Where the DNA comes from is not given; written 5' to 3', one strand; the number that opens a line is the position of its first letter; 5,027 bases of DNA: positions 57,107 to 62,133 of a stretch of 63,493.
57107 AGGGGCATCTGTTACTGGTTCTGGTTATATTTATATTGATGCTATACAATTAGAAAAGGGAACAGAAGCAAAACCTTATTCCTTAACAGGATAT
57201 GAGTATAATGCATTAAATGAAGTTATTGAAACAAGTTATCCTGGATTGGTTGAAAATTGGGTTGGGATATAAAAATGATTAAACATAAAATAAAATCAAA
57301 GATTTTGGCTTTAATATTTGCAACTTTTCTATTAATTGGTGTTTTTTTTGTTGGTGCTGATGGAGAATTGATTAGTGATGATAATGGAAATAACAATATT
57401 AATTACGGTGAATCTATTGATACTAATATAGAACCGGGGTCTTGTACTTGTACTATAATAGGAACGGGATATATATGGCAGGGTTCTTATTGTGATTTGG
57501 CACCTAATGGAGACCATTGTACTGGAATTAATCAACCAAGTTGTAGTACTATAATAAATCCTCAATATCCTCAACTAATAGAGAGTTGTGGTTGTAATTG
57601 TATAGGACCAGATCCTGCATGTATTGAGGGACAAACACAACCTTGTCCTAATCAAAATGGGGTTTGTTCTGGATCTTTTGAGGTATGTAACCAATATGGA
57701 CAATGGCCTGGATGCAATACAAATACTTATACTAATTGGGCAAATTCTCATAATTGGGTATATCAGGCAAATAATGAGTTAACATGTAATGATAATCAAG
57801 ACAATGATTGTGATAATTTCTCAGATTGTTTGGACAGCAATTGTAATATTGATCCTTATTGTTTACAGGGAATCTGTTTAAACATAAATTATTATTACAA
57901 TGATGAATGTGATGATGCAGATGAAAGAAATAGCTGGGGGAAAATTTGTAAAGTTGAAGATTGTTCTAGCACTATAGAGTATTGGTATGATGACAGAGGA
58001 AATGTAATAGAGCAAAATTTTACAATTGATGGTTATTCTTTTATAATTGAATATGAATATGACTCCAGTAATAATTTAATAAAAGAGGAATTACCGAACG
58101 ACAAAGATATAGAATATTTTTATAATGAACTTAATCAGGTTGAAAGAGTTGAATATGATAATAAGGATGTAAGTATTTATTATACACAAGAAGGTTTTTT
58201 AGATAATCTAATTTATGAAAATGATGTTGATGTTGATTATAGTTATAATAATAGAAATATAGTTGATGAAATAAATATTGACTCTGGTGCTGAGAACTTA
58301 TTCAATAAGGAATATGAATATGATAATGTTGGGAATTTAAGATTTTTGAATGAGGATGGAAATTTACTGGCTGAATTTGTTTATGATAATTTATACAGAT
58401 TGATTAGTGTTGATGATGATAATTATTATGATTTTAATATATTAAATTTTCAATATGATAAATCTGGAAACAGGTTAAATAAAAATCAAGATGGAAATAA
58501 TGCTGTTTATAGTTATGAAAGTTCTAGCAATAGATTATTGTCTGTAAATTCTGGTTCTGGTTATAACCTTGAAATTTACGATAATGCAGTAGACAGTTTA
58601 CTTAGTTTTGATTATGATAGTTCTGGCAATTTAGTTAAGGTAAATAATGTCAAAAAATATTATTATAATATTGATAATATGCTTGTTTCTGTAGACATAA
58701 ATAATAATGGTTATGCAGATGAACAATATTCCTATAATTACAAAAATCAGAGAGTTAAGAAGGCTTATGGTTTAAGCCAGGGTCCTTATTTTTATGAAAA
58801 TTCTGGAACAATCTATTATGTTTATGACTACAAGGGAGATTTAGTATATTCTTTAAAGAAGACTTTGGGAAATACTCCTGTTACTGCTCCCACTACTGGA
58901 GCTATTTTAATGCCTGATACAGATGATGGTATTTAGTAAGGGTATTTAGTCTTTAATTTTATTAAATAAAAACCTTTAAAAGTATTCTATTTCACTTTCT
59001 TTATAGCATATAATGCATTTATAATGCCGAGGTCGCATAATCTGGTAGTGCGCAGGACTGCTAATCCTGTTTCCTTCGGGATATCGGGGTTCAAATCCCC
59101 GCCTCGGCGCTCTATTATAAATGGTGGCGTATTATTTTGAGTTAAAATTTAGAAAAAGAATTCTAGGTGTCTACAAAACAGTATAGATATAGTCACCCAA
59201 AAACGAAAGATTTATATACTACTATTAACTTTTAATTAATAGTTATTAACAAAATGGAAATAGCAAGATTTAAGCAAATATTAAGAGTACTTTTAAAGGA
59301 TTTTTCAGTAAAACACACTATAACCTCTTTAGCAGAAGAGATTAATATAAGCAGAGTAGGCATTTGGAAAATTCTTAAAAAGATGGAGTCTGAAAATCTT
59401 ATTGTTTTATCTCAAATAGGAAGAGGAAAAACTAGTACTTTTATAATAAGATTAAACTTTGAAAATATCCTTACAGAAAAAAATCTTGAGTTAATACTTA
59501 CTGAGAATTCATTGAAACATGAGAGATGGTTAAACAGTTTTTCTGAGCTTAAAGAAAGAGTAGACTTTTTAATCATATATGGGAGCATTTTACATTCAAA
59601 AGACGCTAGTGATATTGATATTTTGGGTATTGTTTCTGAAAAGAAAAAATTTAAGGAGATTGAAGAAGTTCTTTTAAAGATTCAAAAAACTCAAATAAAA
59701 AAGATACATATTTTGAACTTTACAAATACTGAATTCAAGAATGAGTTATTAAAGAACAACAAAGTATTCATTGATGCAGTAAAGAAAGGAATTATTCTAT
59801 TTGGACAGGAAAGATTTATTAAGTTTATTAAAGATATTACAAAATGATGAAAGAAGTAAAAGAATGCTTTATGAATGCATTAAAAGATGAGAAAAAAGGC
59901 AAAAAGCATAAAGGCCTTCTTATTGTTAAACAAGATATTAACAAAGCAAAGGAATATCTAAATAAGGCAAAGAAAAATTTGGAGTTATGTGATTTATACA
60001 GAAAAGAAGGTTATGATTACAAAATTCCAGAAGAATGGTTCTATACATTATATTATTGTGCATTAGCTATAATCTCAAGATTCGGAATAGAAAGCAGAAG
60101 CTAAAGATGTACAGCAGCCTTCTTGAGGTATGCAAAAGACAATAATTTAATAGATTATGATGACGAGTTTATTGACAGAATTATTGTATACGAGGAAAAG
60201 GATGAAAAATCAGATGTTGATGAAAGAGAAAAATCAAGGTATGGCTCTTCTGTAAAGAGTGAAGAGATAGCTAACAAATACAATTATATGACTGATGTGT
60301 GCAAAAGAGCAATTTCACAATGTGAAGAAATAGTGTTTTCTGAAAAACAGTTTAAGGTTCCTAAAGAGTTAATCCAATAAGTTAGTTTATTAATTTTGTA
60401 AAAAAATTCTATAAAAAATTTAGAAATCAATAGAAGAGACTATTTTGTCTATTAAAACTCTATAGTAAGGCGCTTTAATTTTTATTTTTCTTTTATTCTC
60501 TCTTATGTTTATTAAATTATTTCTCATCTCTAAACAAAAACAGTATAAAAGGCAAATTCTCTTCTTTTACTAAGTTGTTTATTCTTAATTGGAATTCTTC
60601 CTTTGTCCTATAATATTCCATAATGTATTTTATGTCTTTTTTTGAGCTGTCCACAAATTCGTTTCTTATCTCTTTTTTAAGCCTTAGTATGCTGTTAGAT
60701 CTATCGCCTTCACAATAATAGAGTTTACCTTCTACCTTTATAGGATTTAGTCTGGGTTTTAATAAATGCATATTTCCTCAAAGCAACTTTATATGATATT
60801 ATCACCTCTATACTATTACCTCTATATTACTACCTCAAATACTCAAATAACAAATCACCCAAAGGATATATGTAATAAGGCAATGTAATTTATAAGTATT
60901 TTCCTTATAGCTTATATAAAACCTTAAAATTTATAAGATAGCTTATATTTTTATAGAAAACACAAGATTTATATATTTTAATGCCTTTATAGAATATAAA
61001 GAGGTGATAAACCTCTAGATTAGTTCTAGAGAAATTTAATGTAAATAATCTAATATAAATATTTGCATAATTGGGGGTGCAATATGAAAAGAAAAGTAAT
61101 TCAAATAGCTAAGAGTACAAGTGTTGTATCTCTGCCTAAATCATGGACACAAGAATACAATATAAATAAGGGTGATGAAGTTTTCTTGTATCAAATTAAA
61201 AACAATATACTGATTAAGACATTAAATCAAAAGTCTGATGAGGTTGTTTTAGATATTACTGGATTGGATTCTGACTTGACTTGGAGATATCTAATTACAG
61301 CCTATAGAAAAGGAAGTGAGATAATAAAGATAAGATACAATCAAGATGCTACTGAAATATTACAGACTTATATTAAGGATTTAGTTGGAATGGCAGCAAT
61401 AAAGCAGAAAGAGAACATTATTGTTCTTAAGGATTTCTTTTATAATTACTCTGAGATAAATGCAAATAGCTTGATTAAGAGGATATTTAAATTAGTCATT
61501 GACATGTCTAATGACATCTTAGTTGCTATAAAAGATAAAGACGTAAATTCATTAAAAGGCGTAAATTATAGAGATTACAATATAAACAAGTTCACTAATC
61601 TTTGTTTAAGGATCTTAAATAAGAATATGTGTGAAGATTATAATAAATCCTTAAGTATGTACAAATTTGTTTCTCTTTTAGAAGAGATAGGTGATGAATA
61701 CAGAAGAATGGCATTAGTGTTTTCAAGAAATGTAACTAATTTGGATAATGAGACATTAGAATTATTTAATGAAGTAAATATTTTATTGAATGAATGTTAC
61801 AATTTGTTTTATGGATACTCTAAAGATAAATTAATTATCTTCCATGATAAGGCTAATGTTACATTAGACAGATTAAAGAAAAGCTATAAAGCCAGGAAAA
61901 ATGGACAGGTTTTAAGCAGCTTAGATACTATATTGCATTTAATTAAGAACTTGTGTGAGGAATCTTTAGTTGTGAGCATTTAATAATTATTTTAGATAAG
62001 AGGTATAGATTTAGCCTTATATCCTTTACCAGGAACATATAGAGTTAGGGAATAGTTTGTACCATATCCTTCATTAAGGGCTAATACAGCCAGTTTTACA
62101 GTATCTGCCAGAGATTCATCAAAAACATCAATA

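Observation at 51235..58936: Archaeal Rhs/YD-repeat locus with a detached core-toxin gene and Sec-type leaders on every component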

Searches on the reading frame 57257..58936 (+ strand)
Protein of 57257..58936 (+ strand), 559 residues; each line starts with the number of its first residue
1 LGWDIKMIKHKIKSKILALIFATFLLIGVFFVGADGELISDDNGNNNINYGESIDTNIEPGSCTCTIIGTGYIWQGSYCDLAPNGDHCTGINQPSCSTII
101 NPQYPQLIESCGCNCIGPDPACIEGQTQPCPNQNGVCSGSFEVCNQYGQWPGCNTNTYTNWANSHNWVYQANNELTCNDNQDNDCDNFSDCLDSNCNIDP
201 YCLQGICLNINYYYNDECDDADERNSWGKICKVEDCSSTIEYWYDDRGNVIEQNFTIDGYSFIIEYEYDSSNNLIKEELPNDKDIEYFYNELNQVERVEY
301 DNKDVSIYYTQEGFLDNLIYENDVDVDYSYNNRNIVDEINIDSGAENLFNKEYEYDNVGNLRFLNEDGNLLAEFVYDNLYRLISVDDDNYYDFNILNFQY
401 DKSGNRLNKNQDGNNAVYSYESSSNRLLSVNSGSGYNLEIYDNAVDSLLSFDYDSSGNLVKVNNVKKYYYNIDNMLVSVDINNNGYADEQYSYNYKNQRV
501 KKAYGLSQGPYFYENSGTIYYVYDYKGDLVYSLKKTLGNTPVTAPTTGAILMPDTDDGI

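Call 3: search_protein_families(library=pfam, proteins=[window:57257-58936:+], max_evalue=0.1)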
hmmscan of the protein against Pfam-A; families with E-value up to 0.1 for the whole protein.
window:57257-58936:+ (559 aa): 2 families
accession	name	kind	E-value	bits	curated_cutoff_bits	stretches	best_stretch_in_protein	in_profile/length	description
PF05593.20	RHS_repeat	-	4e-06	27.5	22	1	244-277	1-31/38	RHS Repeat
PF12570.13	DUF3750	-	0.04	15.1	25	0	141-164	87-110/128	Protein of unknown function (DUF3750)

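Call 4: search_protein_families(library=ncbifam, proteins=[window:57257-58936:+], max_evalue=0.1)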
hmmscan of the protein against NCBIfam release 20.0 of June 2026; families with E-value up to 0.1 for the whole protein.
window:57257-58936:+ (559 aa): 2 families
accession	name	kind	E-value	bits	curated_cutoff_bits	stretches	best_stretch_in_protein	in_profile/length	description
TIGR01643.1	YD_repeat_2x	repeat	0.00012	22.5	15.8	0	239-258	17-36/42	YD repeat-containing protein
NF033662.1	acid_disulf_rpt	repeat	0.031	14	41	0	173-202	3-32/32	acidic double-disulfide repeat-containing protein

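Call 60: find_encoding_contigs(protein=window:57275-58936:+, flank=3000, max_places=5)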
Protein window:57275-58936:+ (553 aa): no gene with exactly this product is on record in the collection.

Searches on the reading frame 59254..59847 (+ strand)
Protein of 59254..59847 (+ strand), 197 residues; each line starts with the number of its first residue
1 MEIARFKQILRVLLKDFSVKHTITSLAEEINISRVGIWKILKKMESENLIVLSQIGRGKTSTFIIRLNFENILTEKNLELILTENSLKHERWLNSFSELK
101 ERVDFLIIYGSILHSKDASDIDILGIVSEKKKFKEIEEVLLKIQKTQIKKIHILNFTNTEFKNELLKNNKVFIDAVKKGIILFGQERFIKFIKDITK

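Call 8: search_protein_families(library=pfam, proteins=[window:59254-59847:+], max_evalue=0.001)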
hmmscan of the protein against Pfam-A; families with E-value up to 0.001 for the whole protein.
window:59254-59847:+ (197 aa): 4 families
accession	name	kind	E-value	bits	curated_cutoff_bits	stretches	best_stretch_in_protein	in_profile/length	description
PF18765.7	Polbeta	-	6.4e-08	33.1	26.9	1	97-174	7-89/93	Polymerase beta, Nucleotidyltransferase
PF08279.18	HTH_11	-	7.6e-06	26.2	25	1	7-58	3-53/55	HTH domain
PF13412.12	HTH_24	-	0.00024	21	21.9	1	8-50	7-47/48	Winged helix-turn-helix DNA-binding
PF12793.13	SgrR_N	-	0.00035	21.3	24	1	15-82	14-82/115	Sugar transport-related sRNA regulator N-term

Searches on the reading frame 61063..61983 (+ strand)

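Call 8: search_protein_families(library=pfam, proteins=[window:61063-61983:+], max_evalue=0.001)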
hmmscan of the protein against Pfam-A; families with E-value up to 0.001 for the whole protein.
window:61063-61983:+ (306 aa): 2 families
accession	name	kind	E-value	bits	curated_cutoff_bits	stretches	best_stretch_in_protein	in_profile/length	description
PF04014.23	MazE_antitoxin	-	2.1e-06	28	24.7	1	17-56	5-45/48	Antidote-toxin recognition MazE, bacterial antitoxin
PF01895.24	PhoU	-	5.9e-06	27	23.5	1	138-217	1-86/89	PhoU domain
